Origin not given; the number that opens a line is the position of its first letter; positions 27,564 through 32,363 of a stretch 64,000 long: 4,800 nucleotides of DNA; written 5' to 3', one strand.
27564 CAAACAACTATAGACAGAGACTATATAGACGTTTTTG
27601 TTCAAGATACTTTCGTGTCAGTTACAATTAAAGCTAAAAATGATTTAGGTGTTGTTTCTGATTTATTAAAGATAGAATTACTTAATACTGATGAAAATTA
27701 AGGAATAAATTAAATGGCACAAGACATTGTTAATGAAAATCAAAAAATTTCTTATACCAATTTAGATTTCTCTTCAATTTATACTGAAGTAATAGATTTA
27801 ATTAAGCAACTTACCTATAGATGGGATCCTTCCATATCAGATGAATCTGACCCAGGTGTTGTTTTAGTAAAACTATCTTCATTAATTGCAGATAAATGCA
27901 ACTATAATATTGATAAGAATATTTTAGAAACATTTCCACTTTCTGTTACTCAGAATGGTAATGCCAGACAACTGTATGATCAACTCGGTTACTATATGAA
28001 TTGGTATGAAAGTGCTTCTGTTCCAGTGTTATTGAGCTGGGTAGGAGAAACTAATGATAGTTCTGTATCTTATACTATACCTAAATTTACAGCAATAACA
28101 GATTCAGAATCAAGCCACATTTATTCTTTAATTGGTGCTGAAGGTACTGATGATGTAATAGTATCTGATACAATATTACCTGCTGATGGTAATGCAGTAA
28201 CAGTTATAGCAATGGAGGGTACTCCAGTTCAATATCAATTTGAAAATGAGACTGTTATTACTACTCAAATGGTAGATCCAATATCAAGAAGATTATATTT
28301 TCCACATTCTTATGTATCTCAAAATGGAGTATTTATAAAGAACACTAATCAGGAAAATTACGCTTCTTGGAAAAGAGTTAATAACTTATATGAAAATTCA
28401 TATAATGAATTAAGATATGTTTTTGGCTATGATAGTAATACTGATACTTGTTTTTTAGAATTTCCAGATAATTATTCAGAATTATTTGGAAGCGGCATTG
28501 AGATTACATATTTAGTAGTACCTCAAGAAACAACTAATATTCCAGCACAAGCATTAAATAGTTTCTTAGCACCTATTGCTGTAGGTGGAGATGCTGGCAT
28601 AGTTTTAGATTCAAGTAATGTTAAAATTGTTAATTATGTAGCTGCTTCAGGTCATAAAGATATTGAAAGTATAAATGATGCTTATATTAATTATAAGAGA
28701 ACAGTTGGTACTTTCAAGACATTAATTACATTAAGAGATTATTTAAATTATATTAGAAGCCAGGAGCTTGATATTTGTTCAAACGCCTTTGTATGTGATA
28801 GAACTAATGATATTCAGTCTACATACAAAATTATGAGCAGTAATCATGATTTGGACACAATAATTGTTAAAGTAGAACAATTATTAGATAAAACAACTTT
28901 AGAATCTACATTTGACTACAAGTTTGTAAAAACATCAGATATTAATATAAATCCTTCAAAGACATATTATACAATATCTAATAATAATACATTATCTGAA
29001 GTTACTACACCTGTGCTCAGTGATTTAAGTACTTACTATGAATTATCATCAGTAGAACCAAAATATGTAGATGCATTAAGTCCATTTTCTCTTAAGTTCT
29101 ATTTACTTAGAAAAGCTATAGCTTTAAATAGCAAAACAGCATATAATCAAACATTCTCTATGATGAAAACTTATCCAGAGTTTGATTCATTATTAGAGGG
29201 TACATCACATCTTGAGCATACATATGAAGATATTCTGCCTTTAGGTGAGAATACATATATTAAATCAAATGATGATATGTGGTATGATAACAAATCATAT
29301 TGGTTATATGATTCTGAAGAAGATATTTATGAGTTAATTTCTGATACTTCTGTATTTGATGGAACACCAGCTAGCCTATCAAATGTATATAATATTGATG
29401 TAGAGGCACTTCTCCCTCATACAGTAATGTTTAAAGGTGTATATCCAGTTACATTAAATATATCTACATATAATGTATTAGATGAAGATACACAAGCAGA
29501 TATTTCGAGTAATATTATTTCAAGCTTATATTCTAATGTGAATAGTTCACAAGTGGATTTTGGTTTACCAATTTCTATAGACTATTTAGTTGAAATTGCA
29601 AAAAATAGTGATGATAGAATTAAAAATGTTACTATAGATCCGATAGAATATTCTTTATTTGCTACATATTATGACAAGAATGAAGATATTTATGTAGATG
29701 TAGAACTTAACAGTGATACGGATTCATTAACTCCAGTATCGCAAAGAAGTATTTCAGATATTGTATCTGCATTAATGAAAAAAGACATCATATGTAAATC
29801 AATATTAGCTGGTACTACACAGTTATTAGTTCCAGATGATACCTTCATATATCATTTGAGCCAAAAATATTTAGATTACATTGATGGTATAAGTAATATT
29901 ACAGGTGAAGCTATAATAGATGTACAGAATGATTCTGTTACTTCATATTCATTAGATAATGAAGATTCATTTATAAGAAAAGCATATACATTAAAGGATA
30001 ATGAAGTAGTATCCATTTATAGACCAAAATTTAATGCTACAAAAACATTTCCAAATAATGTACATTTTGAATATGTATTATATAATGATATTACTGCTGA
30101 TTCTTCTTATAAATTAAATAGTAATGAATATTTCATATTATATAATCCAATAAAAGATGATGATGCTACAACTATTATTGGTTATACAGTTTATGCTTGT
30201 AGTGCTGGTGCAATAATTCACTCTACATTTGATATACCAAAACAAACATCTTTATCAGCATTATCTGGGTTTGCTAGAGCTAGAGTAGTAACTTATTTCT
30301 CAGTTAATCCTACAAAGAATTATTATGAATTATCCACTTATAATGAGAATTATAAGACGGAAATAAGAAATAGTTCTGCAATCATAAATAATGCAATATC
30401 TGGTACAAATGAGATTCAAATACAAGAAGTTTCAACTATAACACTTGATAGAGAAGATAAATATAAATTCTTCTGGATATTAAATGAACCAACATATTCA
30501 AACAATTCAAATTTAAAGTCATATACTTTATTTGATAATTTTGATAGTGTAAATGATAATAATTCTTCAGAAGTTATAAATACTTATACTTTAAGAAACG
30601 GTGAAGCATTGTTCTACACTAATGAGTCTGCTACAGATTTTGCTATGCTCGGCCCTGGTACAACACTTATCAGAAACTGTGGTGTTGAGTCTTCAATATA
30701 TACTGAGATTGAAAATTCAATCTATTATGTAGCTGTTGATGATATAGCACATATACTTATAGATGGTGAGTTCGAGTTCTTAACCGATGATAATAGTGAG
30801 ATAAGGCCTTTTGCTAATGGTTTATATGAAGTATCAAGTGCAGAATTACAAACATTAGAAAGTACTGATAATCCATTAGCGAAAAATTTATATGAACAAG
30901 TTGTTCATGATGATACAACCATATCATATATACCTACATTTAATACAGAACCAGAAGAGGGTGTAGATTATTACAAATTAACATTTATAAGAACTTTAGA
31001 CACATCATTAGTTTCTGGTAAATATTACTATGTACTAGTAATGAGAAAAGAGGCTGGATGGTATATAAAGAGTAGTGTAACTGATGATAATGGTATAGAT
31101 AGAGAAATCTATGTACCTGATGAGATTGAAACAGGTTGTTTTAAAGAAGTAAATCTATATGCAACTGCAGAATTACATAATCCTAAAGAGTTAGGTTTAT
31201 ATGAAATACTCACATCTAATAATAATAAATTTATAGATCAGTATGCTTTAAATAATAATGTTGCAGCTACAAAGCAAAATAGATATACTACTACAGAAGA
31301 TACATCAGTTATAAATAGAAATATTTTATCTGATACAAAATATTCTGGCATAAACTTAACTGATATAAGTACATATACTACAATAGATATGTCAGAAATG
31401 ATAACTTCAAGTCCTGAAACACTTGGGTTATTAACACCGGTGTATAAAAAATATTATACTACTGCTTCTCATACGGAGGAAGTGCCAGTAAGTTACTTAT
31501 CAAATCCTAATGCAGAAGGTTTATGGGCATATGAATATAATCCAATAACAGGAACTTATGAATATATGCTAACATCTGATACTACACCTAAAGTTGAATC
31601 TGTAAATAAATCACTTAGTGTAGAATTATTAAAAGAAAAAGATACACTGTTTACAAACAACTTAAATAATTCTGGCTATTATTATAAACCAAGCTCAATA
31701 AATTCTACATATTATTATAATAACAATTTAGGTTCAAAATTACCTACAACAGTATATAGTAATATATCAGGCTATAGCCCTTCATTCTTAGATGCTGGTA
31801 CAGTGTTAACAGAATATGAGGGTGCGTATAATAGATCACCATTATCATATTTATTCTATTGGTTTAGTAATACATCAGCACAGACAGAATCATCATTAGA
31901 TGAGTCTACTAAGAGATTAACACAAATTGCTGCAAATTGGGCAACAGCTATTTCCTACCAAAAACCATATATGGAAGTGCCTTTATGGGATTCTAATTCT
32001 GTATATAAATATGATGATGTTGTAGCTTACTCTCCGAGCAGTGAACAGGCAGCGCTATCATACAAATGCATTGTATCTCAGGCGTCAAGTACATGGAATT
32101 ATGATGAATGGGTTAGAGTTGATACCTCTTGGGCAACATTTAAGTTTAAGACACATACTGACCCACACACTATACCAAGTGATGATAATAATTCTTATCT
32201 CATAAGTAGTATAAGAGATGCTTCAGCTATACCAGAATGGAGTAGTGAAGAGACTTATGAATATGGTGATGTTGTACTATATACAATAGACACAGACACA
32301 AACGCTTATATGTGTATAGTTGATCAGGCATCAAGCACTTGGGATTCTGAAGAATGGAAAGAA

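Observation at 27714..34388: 2224-aa baseplate-J fusion protein with tandem CBM5/12-like sugar-binding repeats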

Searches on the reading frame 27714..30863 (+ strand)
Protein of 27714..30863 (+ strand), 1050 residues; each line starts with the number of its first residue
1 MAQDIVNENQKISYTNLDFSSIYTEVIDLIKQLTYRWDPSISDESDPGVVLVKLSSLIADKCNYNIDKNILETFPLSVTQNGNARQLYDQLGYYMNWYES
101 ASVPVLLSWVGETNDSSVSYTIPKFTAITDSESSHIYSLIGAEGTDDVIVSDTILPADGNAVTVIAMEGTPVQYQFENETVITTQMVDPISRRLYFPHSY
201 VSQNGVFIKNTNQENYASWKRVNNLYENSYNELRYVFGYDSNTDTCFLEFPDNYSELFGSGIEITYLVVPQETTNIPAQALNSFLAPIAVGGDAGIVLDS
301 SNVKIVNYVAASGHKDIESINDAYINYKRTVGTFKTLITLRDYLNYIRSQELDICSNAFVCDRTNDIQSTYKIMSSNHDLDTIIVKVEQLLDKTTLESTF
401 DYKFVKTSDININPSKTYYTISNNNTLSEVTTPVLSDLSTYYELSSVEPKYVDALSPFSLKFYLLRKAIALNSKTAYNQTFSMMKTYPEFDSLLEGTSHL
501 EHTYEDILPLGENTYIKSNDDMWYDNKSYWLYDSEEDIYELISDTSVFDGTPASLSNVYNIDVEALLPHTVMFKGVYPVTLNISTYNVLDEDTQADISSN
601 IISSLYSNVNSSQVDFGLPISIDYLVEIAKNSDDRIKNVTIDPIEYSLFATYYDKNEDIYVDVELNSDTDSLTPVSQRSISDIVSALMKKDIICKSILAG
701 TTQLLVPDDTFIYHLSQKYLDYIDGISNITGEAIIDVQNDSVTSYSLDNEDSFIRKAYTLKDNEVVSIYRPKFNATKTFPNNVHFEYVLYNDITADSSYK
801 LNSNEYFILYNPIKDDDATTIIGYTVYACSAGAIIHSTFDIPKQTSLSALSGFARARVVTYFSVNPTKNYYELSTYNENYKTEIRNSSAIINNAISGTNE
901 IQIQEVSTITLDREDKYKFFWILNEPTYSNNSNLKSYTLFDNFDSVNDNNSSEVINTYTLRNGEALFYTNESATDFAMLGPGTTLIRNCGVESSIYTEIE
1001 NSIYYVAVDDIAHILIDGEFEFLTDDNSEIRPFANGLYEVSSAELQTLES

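Call 31: predict_structure(alignment_id=A3)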
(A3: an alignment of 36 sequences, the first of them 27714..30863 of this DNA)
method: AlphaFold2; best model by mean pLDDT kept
length: 1050 residues; sequences in the alignment: 36
mean_pLDDT: 69.4   pTM: 0.35
mean pLDDT of the five models: 69.4, 68.3, 64.9, 64.1, 63.4
residues with pLDDT >= 90: 139; 70-90: 454; 50-70: 225; < 50: 232
segments of 3 or more residues with pLDDT < 50: 1-30, 35-79, 225-227, 331-368, 370-386, 391-400, 499-503, 564-566, 711-743, 749-751, 753-757, 927-935, 995-1003, 1041-1050
pLDDT, mean of each block of 10 residues (from residue 1): 27 33 46 47 40 38 36 42 62 78 90 78 91 89 82 87 91 90 88 88 92 87 63 85 86 86 92 79 86 70 89 81 63 36 40 31 38 37 46 45 76 81 74 65 70 56 58 56 54 57 57 77 86 85 87 89 58 80 88 90 87 67 88 90 80 80 72 76 78 67 54 44 37 40 49 49 52 84 91 87 91 86 92 91 88 89 88 90 85 87 85 73 55 50 54 59 73 79 67 43 56 62 79 64 31
secondary structure, 60 per line:
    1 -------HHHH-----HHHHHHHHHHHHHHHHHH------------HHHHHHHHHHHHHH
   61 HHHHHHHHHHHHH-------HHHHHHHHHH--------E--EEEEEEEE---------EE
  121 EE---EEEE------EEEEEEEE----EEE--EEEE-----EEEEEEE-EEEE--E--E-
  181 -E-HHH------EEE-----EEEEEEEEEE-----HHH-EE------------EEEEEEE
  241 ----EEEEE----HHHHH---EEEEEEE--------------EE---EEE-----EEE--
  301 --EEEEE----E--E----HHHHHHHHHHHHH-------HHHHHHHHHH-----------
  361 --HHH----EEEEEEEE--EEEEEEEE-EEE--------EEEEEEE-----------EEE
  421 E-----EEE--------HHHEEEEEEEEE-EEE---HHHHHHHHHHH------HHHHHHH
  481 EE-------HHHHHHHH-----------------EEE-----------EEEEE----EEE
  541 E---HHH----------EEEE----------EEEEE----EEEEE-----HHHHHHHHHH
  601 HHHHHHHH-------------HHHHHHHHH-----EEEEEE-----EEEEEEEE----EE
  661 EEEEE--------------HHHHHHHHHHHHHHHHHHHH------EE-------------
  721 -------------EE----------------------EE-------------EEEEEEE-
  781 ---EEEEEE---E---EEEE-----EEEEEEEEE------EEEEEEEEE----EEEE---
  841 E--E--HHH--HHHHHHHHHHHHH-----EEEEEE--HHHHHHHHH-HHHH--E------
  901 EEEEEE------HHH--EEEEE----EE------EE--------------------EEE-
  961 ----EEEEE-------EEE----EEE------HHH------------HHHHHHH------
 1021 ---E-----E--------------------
elements in order (helices of 4 or more, strands of 3 or more residues): H8-11 H17-34 H47-73 H81-90 E102-109 E119-122 E126-129 E136-143 E148-150 E153-156 E162-168 E170-173 E193-195 E201-210 E234-240 E245-249 H254-258 E262-268 E288-290 E296-298 E303-307 H320-332 H340-349 E370-377 E380-387 E389-391 E400-406 E418-421 E427-429 E441-449 E451-453 H457-467 H474-480 H490-497 E515-517 E529-533 E538-541 E558-561 E572-576 E581-585 H591-608 H622-630 E636-641 E647-654 E659-665 H680-699 E773-779 E784-789 E797-800 E806-814 E821-829 E834-837 H852-864 E870-875 H878-886 H888-891 E901-906 E918-922 E957-959 E965-969 E977-979 E984-986 H1008-1014

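Call 35: fold_search(model_id=the predicted structure, library=pdb)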
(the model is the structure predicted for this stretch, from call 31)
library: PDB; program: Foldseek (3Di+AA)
matches with E <= 10: 208; with E <= 0.001: 13
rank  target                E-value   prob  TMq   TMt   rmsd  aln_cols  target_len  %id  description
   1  9f4a_AS               1.4e-09  1.00  0.18  0.28  41.4       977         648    8  Interface between baseplate cup and extended tail tube/sheath of Klebsiella phage KP1 variant vB_Kpn_Lilla1 (released 2025-05-14)
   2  9f4a_AT               1.9e-09  1.00  0.18  0.28  41.2       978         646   10  Interface between baseplate cup and extended tail tube/sheath of Klebsiella phage KP1 variant vB_Kpn_Lilla1 (released 2025-05-14)
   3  9f4a_AM               9.5e-09  1.00  0.19  0.28  29.2       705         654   10  Interface between baseplate cup and extended tail tube/sheath of Klebsiella phage KP1 variant vB_Kpn_Lilla1 (released 2025-05-14)
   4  9vzk_Y                2.7e-08  1.00  0.18  0.35  18.3       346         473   14  Cryo-EM structure of bacteriophage P1 baseplate in C3 (released 2025-10-22)
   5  5iv5_A                3.9e-08  1.00  0.19  0.29  40.0       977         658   10  Cryo-electron microscopy structure of the hexagonal pre-attachment T4 baseplate-tail tube complex (released 2016-05-18)
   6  9ay5_0                7.8e-08  1.00  0.17  0.33  16.7       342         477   14  Tail-Baseplate of P1 bacteriophage (released 2025-09-10)
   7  5hx2_E                1.8e-07  1.00  0.17  0.26  27.2       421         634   14  In vitro assembled star-shaped hubless T4 baseplate (released 2016-03-02)
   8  9vzk_T                3.1e-07  1.00  0.17  0.34  16.2       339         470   13  Cryo-EM structure of bacteriophage P1 baseplate in C3 (released 2025-10-22)
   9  5iv5_B                6.4e-07  1.00  0.18  0.27  40.7       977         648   10  Cryo-electron microscopy structure of the hexagonal pre-attachment T4 baseplate-tail tube complex (released 2016-05-18)
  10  5hx2_D                1.0e-05  1.00  0.16  0.25  23.8       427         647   14  In vitro assembled star-shaped hubless T4 baseplate (released 2016-03-02)
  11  9euf_I                9.0e-05  1.00  0.09  0.24  23.8       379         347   10  Cryo-EM structure of Staphylococcus aureus bacteriophage phi812 baseplate in the pre-contraction state - complete (released 2025-04-09)
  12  9gtp_2G               1.3e-04  1.00  0.14  0.23  26.7       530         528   12  Cryo-EM structure of a contractile injection system in Streptomyces coelicolor, the baseplate complex in extended sta (released 2025-06-18)
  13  8kea_d                3.0e-04  1.00  0.10  0.25  14.1       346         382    9  Cyanophage A-1(L) baseplate-initiators (released 2024-04-10)
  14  9gtp_1G               1.9e-03  0.92  0.13  0.19  28.1       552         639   13  Cryo-EM structure of a contractile injection system in Streptomyces coelicolor, the baseplate complex in extended sta (released 2025-06-18)
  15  6rao_I                2.1e-03  0.98  0.10  0.21  22.1       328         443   11  Cryo-EM structure of the anti-feeding prophage (AFP) baseplate, 6-fold symmetrised (released 2019-04-17)
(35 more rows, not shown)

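Call 40: find_related_loci(query=A3, collection=genome_contigs, flank=6000)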
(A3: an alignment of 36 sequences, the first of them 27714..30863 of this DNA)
Query A3 (1050 aa) in genome_contigs; peptide patterns used: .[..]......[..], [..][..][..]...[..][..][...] (x = any residue, [..] = any of these).
80 stretches matched a pattern; 5 encode a relative of the query (tblastn E <= 1e-3); 5 distinct loci.
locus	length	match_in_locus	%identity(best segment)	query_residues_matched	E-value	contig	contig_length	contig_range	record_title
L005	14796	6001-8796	39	2-1018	1e-116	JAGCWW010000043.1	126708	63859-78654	MAG: Acholeplasmatales bacterium isolate RGIG10196 Yak_Rumen-5__c1068670, whole genome shotgun sequence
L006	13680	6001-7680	47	4-667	8e-105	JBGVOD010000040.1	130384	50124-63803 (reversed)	MAG: Lachnospiraceae bacterium isolate fecal_MAG_219 fecal_MAG_219_contig_0040, whole genome shotgun sequence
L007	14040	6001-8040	41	13-841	2e-78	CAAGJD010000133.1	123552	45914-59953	MAG TPA_asm: Acholeplasmatales bacterium, isolate HGM09207, WGS project CAAGJD010000000 data, contig: SRS476289_75_k119_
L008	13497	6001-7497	31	12-506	4e-58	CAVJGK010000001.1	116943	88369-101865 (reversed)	Lachnospiraceae bacterium isolate G02630-L1_cleanbin_000025 genome assembly, contig: Spades_G02630-L1_contig_34, whole g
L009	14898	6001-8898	29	11-987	8e-63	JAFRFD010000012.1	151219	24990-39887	MAG: Methanobrevibacter sp. isolate RGIG2413 Goat_Ileum-6__c4862, whole genome shotgun sequence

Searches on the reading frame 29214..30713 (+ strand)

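Call 14: search_protein_families(library=pfam, proteins=[window:29214-30713:+], max_evalue=10)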
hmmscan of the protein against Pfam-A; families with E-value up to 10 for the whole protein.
window:29214-30713:+ (500 aa): 1 family
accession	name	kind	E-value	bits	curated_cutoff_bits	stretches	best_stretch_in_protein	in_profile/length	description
PF17202.10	sCache_3_3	-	0.075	13.8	28.8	1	279-329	46-95/107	Single cache domain 3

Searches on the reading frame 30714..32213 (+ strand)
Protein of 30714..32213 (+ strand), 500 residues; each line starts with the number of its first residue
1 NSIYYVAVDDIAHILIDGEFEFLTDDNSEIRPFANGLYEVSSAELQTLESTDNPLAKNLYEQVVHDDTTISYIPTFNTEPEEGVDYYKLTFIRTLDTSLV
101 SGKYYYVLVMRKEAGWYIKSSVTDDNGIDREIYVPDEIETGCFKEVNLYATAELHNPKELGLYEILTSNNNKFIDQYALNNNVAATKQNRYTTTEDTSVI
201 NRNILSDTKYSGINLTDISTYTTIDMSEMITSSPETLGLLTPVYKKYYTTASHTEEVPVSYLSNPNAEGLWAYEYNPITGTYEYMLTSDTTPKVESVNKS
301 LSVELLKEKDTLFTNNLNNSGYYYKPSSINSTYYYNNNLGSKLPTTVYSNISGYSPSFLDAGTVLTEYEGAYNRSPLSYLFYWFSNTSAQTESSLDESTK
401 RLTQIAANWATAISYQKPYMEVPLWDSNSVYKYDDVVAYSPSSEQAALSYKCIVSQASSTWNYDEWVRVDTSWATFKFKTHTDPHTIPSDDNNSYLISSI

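Call 14: search_protein_families(library=pfam, proteins=[window:30714-32213:+], max_evalue=10)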
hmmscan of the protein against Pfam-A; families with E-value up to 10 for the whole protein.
window:30714-32213:+ (500 aa): 2 families
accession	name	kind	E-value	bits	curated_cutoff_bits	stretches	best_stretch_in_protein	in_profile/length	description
PF25410.1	PH_34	-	0.6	10.4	27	1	155-204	17-65/149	PH-like domain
PF02839.19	CBM_5_12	-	1.6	9.2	26.2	0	425-463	2-36/44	Carbohydrate-binding module family 5/12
